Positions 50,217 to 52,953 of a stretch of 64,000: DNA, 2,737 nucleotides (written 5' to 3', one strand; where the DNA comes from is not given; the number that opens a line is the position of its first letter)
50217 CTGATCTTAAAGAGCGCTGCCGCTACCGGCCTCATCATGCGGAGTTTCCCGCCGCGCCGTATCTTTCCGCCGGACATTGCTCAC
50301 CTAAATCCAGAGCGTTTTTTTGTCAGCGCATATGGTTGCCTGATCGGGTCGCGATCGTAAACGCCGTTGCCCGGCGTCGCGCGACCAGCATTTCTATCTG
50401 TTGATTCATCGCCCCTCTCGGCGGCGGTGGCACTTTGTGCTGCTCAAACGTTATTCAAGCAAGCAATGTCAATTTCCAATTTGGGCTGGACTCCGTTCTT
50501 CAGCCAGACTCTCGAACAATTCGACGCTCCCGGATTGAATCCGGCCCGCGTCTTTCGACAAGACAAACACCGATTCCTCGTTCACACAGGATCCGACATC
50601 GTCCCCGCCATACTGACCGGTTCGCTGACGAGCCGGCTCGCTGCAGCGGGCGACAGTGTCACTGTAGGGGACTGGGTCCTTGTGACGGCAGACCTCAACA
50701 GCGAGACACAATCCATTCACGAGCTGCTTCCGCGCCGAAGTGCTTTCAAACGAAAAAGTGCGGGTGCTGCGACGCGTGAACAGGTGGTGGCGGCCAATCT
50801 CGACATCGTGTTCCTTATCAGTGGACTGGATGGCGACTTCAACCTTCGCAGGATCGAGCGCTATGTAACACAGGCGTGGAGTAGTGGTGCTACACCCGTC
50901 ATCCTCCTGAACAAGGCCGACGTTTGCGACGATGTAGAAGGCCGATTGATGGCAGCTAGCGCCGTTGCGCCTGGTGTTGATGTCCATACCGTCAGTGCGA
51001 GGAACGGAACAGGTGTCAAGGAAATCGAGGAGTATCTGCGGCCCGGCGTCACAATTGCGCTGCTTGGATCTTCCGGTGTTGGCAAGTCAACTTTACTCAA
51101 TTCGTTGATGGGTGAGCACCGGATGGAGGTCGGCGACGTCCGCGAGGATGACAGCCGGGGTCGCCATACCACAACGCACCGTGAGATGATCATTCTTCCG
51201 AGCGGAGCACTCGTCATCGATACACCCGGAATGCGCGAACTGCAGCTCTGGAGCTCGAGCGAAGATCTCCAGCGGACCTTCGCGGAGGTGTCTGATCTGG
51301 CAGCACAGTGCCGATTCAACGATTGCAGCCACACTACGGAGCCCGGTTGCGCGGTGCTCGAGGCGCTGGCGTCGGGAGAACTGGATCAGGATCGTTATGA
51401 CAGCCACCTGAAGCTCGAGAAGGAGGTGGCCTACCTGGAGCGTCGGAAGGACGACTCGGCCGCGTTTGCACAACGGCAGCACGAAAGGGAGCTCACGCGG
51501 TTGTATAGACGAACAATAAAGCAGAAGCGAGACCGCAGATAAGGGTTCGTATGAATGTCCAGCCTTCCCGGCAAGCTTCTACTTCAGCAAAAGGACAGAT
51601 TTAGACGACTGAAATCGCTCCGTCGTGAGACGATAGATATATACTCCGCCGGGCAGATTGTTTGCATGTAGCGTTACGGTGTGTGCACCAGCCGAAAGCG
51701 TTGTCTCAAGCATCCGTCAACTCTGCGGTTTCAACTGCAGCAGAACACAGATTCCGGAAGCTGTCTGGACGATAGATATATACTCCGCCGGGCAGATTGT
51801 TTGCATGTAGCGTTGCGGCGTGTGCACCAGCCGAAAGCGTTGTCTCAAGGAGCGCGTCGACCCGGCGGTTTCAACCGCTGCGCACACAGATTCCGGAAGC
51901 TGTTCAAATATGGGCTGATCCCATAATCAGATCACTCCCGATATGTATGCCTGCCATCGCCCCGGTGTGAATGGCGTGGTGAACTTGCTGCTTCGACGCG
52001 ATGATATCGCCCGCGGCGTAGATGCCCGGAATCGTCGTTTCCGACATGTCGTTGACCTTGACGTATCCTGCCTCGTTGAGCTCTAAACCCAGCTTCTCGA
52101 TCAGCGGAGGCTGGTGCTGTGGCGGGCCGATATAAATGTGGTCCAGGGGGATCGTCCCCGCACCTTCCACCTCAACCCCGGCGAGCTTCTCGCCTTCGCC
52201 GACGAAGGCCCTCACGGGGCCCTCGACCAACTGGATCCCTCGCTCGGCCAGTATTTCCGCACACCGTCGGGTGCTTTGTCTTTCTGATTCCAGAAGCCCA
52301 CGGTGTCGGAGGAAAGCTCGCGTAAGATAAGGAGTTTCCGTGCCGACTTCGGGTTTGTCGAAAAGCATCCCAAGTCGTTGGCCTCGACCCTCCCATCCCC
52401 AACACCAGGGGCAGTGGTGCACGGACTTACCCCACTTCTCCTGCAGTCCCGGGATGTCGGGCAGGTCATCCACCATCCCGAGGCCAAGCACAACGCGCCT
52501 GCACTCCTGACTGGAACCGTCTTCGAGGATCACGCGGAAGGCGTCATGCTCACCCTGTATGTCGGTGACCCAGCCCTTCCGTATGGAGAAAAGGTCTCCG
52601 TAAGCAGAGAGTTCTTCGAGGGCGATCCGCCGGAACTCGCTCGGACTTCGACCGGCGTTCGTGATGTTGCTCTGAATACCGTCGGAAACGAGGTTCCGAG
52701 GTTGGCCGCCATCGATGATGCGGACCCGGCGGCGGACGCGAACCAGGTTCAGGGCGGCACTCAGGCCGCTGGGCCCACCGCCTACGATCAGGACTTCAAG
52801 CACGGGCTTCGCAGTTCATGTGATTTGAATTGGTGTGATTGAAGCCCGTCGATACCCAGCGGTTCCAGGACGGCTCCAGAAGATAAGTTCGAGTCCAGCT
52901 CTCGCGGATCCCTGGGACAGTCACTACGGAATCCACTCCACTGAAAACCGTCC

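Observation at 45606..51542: Ghost rsgA copy and intact rsgA bracket a 4.2-kb insert carrying two toxin-antitoxin pairs and cydAB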

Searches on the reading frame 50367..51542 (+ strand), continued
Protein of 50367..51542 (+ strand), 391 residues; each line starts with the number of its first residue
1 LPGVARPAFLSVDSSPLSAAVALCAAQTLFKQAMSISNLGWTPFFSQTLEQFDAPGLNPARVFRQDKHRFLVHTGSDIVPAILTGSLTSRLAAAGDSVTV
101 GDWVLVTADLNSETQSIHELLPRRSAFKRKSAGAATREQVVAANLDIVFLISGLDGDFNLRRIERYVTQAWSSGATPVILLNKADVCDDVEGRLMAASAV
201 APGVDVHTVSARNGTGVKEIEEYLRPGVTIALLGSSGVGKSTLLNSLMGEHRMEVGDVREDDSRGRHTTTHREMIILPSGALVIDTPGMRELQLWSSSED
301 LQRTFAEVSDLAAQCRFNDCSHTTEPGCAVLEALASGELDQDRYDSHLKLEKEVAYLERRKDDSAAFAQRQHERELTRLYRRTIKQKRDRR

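Call 29: find_encoding_contigs(protein=P0004, flank=10000)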
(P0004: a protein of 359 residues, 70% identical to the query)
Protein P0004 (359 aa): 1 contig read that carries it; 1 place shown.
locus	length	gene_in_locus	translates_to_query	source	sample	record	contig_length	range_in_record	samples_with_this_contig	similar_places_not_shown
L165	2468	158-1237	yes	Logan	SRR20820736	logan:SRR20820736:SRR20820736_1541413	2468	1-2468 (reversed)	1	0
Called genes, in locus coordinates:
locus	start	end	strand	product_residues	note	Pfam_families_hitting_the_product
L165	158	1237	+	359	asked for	PF03193:RsgA_GTPase, PF02421:FeoB_N (faint), PF00005:ABC_tran (weak), PF01926:MMR_HSR1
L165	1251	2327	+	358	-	PF13472:Lipase_GDSL_2 (weak)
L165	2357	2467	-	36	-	?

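Call 30: find_encoding_contigs(protein=P0007, flank=10000)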
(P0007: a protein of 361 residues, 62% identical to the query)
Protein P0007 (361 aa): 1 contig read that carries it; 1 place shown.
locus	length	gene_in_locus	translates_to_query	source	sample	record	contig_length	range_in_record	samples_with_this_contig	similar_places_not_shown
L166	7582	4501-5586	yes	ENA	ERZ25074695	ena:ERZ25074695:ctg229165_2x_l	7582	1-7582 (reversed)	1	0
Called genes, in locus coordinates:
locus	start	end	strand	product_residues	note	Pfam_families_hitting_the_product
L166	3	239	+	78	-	?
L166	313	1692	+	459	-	PF01212:Beta_elim_lyase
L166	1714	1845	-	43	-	-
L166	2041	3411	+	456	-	PF13884:Peptidase_S74 (weak)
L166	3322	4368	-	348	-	PF01208:URO-D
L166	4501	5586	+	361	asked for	PF03193:RsgA_GTPase, PF01926:MMR_HSR1 (weak)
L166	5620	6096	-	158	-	PF19502:DUF6036 (weak)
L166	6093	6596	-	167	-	-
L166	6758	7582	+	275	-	?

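Call 33: find_encoding_contigs(protein=window:50466-51542:+, flank=10000)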
Protein window:50466-51542:+ (358 aa): no gene with exactly this product is on record in the collection.

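Call 43: search_protein_families(library=ncbifam, proteins=[window:50466-51542:+, L161:393-1451:+], max_evalue=0.001)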
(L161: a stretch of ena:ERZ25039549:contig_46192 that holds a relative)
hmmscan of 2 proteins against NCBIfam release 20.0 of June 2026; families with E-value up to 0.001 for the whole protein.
window:50466-51542:+ (358 aa): 48 families (the best 25 are shown)
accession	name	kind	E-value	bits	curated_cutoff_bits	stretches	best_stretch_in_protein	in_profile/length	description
NF008931.0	PRK12288.1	equivalog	1.7e-53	181.9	360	1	63-328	71-340/347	small ribosomal subunit biogenesis GTPase RsgA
TIGR00157.1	TIGR00157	equivalog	1.7e-49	168.6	100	1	66-317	2-245/247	ribosome small subunit-dependent GTPase A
NF008932.0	PRK12289.1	equivalog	5.4e-43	147.4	483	1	54-330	48-321/363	small ribosomal subunit biogenesis GTPase RsgA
TIGR03594.1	GTPase_EngA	equivalog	2.5e-09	36.6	306.7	1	195-257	176-234/432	ribosome biogenesis GTPase Der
NF000908.1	PRK00089.1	equivalog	1.2e-08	34.6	237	1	196-258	5-63/291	GTPase Era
TIGR03597.1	GTPase_YqeH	equivalog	3e-08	33.2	297.4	1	170-257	128-216/361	ribosome biogenesis GTPase YqeH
TIGR03596.1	GTPase_YlqF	equivalog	6.7e-07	28.9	208.2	1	196-261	120-174/276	ribosome biogenesis GTPase YlqF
TIGR00231.1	small_GTP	domain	7e-07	29.2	42.5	1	196-280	5-88/164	GTP-binding protein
TIGR02868.1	CydC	equivalog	9.4e-07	27.8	329.05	1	168-229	332-396/530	thiol reductant ABC exporter subunit CydC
TIGR02857.1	CydD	equivalog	2.4e-06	26.8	435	1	175-230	331-384/529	thiol reductant ABC exporter subunit CydD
TIGR03918.1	GTP_HydF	equivalog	2.9e-06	26.4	325.55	0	195-257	8-67/392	[FeFe] hydrogenase H-cluster maturation GTPase HydF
NF010068.0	PRK13548.1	equivalog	8.7e-06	25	261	1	180-233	17-70/261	heme ABC transporter ATP-binding protein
TIGR00956.1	3a01205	subfamily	1e-05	23.4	1959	1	184-229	779-822/1394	pleiotropic drug resistance family protein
TIGR02323.1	CP_lyasePhnK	equivalog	2.1e-05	24.2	302.85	1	171-230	4-63/239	phosphonate C-P lyase system protein PhnK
NF007739.0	PRK10419.1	subfamily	2.3e-05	24.1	354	1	182-226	26-70/268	nickel ABC transporter ATP-binding protein NikE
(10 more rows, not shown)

L161:393-1451:+ (352 aa): 1 family
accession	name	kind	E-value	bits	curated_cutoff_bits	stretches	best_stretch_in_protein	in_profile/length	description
TIGR02913.1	HAF_rpt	repeat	7.4e-70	230.6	22.65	5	62-102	1-39/39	HAF repeat protein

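Call 48: find_encoding_contigs(protein=P0242, flank=10000)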
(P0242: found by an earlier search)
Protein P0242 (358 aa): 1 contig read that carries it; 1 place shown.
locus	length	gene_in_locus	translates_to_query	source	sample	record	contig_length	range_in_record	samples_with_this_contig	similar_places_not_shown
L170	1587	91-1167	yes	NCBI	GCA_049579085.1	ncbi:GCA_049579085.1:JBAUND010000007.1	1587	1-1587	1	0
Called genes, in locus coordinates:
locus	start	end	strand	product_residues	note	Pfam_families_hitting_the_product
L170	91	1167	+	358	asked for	PF02421:FeoB_N (faint), PF03193:RsgA_GTPase, PF00005:ABC_tran, PF01926:MMR_HSR1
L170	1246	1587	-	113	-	PF05163:DinB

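Call 55: search_protein_families(library=pfam, proteins=[L162:304-765:+, L163:5276-5821:-, L162:2269-2736:-], max_evalue=0.01)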
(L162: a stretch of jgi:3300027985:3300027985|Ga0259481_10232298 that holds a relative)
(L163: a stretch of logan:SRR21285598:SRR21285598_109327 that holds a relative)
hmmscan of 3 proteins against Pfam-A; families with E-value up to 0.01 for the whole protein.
L162:304-765:+ (153 aa): 2 families
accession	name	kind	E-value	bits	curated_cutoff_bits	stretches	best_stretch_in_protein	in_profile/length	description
PF06983.19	3-dmu-9_3-mt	-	3.7e-37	127.8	24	1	3-112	2-116/116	3-demethylubiquinone-9 3-methyltransferase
PF00903.31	Glyoxalase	-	0.0066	17.3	20.6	0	7-110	5-120/121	Glyoxalase/Bleomycin resistance protein/Dioxygenase superfamily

L163:5276-5821:- (181 aa): 3 families
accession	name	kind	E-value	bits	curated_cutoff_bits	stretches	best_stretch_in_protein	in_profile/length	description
PF18962.6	Por_Secre_tail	-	1.3e-07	32.2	27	1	103-175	2-72/75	Secretion system C-terminal sorting domain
PF13860.13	FlgD_ig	-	0.0027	18.1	27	1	109-166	10-73/79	FlgD Ig-like domain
PF12930.12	DUF3836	-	0.0097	16.2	25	0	49-86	65-104/127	Family of unknown function (DUF3836)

L162:2269-2736:- (155 aa): 0 families

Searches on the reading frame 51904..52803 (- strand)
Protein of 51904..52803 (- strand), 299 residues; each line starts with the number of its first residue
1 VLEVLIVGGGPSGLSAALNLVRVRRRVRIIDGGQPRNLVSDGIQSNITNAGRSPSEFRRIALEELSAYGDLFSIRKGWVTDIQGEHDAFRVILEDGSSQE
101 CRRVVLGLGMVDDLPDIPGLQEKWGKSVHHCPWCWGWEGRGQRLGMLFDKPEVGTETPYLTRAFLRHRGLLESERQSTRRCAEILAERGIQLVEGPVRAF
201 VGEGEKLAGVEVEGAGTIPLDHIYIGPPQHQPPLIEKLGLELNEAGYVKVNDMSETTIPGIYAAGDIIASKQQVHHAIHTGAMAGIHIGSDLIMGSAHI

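Call 6: search_protein_families(library=pfam, proteins=[window:51904-52803:-], max_evalue=0.01)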
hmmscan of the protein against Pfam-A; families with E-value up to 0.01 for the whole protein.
window:51904-52803:- (299 aa): 11 families
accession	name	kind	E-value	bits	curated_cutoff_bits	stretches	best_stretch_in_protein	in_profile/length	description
PF07992.20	Pyr_redox_2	-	7.6e-25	88.3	26.1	2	174-281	182-291/291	Pyridine nucleotide-disulphide oxidoreductase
PF00890.30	FAD_binding_2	-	1.4e-07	31.5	20.4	1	4-38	2-36/414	FAD binding domain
PF03486.20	HI0933_like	-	1.5e-06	28.2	50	1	3-57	2-59/244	HI0933-like protein Rossmann domain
PF13454.12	NAD_binding_9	-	2.4e-06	28.1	21.8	0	73-110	117-154/155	FAD-NAD(P)-binding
PF13738.12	Pyr_redox_3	-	1.3e-05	25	30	1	3-45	166-208/305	Pyridine nucleotide-disulphide oxidoreductase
PF01266.30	DAO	-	0.0001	22.4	27.9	1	4-213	2-188/353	FAD dependent oxidoreductase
PF01134.28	GIDA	-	0.001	18.7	22.1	0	4-30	2-28/391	Glucose inhibited division protein A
PF13450.12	NAD_binding_8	-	0.0014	19.3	21.9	1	6-31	1-26/68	NAD(P)-binding Rossmann-like domain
PF01494.25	FAD_binding_3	-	0.0015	18.3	22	1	2-31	2-31/349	FAD binding domain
PF05834.18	Lycopene_cycl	-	0.0015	18.2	23.4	0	4-33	2-33/380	Lycopene cyclase protein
PF00070.33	Pyr_redox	-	0.0092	16.9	22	0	4-31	2-29/82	Pyridine nucleotide-disulphide oxidoreductase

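Call 43: search_protein_families(library=ncbifam, proteins=[window:51904-52803:-], max_evalue=0.001)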
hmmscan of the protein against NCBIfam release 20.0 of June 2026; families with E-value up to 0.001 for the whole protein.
window:51904-52803:- (299 aa): 41 families (the best 25 are shown)
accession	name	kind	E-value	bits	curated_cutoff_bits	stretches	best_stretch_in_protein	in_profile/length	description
TIGR01292.1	TRX_reduct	equivalog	2.1e-21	76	343.45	1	3-289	2-297/300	thioredoxin-disulfide reductase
TIGR03140.1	AhpF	equivalog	2.5e-15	56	502.9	2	3-136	214-347/515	alkyl hydroperoxide reductase subunit F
TIGR02053.1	MerA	equivalog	3.9e-14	52.5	454.45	1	170-285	203-325/465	mercury(II) reductase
TIGR01350.1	lipoamide_DH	equivalog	1.6e-12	46.9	408.8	1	232-288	273-329/461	dihydrolipoyl dehydrogenase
NF005883.0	PRK07845.1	equivalog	1.2e-11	44.3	479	1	178-287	221-333/466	NAD(P)H-quinone dehydrogenase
NF003585.0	PRK05249.1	equivalog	2.7e-11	42.8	465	1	235-288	280-333/464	Si-specific NAD(P)(+) transhydrogenase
TIGR03143.1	AhpF_homolog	hypoth_equivalog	1.2e-10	40.7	687.65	1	239-288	254-304/555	putative alkyl hydroperoxide reductase F subunit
NF009409.0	PRK12770.1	subfamily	1.1e-09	37.8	343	1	231-286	288-344/360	putative glutamate synthase subunit beta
NF009410.0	PRK12771.1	subfamily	1.6e-09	36.9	516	1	3-33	140-170/566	NAD(P)-binding protein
TIGR01316.1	gltA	equivalog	1.3e-08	34.1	471.75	1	231-288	387-445/449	NADPH-dependent glutamate synthase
TIGR03385.1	CoA_CoA_reduc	equivalog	2.4e-08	33.2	578.8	1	233-275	248-290/439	CoA-disulfide reductase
NF004776.0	PRK06116.1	equivalog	2.5e-07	30.1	480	1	166-282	199-319/450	glutathione-disulfide reductase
NF004945.0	PRK06292.2-3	equivalog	2.9e-07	29.8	494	1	235-270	272-307/457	dihydrolipoyl dehydrogenase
TIGR04018.1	Bthiol_YpdA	hypoth_equivalog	4.7e-07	28.9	339.9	0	233-289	252-310/316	YpdA family putative bacillithiol disulfide reductase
NF004943.0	PRK06292.2-1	equivalog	5.6e-07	28.7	432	1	231-288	272-328/456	dihydrolipoyl dehydrogenase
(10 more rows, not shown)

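Call 45: find_encoding_contigs(protein=window:51904-52803:-, flank=10000, max_places=6)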
Protein window:51904-52803:- (299 aa): no gene with exactly this product is on record in the collection.
